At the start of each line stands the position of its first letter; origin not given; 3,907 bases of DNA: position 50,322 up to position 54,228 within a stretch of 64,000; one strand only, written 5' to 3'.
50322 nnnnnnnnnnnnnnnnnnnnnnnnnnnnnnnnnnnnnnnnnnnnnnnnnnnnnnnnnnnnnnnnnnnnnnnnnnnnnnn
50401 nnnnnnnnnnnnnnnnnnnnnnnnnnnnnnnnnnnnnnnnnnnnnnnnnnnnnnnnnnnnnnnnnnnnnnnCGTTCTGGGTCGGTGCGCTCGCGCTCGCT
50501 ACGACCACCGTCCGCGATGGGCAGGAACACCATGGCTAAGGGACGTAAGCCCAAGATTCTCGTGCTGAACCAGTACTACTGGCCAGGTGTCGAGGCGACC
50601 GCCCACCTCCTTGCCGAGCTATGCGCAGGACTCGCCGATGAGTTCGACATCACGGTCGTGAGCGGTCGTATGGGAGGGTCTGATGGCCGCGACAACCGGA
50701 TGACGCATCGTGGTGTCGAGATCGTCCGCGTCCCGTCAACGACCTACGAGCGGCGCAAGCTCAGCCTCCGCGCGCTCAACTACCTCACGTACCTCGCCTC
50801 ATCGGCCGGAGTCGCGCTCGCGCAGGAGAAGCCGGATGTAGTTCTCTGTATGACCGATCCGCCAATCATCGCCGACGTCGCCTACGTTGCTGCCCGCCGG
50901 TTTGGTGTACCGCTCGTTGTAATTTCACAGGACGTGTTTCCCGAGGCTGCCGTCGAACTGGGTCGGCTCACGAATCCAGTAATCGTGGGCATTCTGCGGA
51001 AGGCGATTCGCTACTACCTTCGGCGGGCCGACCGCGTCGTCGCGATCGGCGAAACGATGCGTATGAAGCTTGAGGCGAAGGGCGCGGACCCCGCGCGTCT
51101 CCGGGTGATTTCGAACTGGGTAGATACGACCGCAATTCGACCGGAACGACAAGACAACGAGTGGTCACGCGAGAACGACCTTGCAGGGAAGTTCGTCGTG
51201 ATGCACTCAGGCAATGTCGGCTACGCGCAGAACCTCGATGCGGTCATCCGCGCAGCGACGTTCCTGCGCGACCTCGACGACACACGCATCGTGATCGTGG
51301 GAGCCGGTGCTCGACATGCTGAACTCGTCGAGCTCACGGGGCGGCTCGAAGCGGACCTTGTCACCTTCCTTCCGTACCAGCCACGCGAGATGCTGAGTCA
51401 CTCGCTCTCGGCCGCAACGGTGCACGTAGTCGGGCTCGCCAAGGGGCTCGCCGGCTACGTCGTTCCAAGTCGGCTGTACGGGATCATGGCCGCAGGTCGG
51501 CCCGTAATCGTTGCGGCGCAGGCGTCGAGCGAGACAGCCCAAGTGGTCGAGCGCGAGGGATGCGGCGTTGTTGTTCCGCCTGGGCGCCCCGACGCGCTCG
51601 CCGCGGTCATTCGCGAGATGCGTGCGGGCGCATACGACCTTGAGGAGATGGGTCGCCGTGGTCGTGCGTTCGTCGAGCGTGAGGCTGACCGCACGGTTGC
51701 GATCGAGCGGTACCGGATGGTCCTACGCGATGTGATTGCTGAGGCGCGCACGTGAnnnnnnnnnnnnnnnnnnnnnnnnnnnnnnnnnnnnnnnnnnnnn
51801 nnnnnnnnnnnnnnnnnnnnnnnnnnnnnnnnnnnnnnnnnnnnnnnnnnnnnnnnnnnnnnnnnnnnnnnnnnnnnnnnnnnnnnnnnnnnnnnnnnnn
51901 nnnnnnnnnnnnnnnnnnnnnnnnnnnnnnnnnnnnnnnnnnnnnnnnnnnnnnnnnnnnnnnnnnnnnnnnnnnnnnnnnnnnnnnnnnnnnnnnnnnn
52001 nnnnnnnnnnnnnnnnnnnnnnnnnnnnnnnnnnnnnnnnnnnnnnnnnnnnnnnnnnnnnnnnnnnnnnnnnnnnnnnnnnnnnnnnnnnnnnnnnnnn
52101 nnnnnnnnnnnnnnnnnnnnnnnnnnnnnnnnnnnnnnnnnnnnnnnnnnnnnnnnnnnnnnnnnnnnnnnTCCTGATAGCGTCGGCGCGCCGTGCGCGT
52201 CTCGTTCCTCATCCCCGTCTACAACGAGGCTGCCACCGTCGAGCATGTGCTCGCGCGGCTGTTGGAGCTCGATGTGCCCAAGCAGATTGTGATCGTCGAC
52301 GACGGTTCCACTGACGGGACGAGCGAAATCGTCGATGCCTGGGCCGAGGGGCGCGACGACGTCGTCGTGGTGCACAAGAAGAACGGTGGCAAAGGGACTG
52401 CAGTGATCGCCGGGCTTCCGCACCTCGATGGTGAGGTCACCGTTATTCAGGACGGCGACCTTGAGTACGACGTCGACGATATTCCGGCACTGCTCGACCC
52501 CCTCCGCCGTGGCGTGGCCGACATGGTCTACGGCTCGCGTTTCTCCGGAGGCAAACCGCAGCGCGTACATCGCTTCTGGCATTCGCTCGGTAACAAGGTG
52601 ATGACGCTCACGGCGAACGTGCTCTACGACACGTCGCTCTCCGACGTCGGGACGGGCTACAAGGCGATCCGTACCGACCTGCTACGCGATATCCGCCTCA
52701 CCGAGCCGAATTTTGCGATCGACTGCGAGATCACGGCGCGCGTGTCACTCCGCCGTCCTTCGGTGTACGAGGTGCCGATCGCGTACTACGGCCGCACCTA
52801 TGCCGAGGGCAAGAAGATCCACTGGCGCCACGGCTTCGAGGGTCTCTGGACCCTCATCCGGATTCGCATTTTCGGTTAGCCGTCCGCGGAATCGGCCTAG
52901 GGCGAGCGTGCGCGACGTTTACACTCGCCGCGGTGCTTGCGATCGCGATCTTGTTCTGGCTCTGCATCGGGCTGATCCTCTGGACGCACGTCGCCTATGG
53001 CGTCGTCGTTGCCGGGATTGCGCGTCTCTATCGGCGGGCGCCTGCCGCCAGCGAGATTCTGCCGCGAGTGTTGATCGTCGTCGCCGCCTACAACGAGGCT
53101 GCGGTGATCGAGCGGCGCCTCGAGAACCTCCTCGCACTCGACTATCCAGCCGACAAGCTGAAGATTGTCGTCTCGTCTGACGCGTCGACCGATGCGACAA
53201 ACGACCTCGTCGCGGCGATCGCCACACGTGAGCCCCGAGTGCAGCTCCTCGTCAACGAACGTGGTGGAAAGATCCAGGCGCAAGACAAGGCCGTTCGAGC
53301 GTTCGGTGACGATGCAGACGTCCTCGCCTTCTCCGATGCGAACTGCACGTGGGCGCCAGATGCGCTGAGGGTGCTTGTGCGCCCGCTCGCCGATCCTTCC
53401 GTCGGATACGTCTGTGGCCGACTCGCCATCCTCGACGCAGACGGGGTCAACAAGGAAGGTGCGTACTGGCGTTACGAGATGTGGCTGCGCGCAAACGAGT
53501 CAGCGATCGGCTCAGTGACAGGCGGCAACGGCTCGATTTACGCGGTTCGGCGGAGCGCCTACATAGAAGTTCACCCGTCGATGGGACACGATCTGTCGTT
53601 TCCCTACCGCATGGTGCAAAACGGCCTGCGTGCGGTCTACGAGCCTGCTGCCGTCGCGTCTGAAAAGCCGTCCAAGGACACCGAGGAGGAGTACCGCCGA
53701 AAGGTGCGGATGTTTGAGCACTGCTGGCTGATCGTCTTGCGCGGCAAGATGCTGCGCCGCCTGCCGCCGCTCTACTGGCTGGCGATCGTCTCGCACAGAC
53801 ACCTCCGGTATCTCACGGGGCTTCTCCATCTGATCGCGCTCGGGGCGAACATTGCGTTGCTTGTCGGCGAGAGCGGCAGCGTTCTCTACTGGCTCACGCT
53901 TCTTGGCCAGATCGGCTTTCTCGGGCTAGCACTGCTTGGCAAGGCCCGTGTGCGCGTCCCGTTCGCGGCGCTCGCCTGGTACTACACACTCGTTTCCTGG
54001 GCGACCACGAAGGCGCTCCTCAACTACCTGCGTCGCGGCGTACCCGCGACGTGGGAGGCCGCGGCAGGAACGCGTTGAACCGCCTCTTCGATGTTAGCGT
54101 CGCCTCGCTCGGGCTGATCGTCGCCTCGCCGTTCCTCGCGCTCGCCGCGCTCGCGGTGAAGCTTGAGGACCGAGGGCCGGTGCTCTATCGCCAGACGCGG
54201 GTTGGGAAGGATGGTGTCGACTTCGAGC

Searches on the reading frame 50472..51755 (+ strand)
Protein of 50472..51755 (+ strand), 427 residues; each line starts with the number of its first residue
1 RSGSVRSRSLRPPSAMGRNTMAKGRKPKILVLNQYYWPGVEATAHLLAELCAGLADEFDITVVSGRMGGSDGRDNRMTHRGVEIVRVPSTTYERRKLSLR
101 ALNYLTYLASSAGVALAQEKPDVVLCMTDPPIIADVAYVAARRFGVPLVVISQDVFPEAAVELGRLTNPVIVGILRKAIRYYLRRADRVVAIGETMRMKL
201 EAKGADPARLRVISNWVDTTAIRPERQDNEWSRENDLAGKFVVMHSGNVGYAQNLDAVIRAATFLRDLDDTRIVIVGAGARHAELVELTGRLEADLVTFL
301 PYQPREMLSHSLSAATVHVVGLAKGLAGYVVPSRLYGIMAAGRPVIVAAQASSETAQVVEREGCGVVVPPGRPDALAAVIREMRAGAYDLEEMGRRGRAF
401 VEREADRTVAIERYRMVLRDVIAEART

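Call 10: find_encoding_contigs(protein=window:50472-51755:+, flank=10000, max_places=2)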
Protein window:50472-51755:+ (427 aa): no gene with exactly this product is on record in the collection.

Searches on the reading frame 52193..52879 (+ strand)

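Call 69: search_protein_families(library=pfam, proteins=[window:52193-52879:+], max_evalue=0.001)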
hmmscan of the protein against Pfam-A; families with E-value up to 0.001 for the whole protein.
window:52193-52879:+ (228 aa): 3 families
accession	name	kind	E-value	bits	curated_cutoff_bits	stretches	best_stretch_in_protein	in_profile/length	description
PF00535.33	Glycos_transf_2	-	2.3e-29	102.9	23.3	1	4-167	1-167/168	Glycosyl transferase family 2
PF13641.12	Glyco_tranf_2_3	-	2.9e-08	34.5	27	1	3-187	3-197/230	Glycosyltransferase like family 2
PF13704.12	Glyco_tranf_2_4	-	9.8e-05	23.2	27.5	1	11-62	2-49/98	Glycosyl transferase family 2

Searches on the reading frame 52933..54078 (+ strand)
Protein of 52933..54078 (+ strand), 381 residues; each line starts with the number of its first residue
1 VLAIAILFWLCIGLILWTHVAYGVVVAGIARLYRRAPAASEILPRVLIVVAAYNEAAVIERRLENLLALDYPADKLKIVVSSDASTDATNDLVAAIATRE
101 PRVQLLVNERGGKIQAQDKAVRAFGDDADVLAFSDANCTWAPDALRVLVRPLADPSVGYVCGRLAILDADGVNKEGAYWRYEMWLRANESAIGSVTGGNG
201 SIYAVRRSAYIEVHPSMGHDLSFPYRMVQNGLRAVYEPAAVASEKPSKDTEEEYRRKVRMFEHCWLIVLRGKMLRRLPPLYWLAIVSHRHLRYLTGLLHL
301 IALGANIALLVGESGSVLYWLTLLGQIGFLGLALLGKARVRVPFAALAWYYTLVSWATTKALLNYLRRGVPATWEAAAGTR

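Call 69: search_protein_families(library=pfam, proteins=[window:52933-54078:+], max_evalue=0.001)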
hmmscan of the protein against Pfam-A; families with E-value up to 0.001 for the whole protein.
window:52933-54078:+ (381 aa): 4 families
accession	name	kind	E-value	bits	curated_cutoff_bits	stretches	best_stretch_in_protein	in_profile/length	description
PF00535.33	Glycos_transf_2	-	8.9e-22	78.2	23.3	1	48-208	2-162/168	Glycosyl transferase family 2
PF13641.12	Glyco_tranf_2_3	-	8.8e-21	75.4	27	1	44-259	1-226/230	Glycosyltransferase like family 2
PF13506.12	Glyco_transf_21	-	4.7e-06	26.6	21.7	1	127-210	30-114/174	Glycosyl transferase family 21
PF13632.12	Glyco_trans_2_3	-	7.4e-06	26.4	27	1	141-310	12-193/198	Glycosyl transferase family group 2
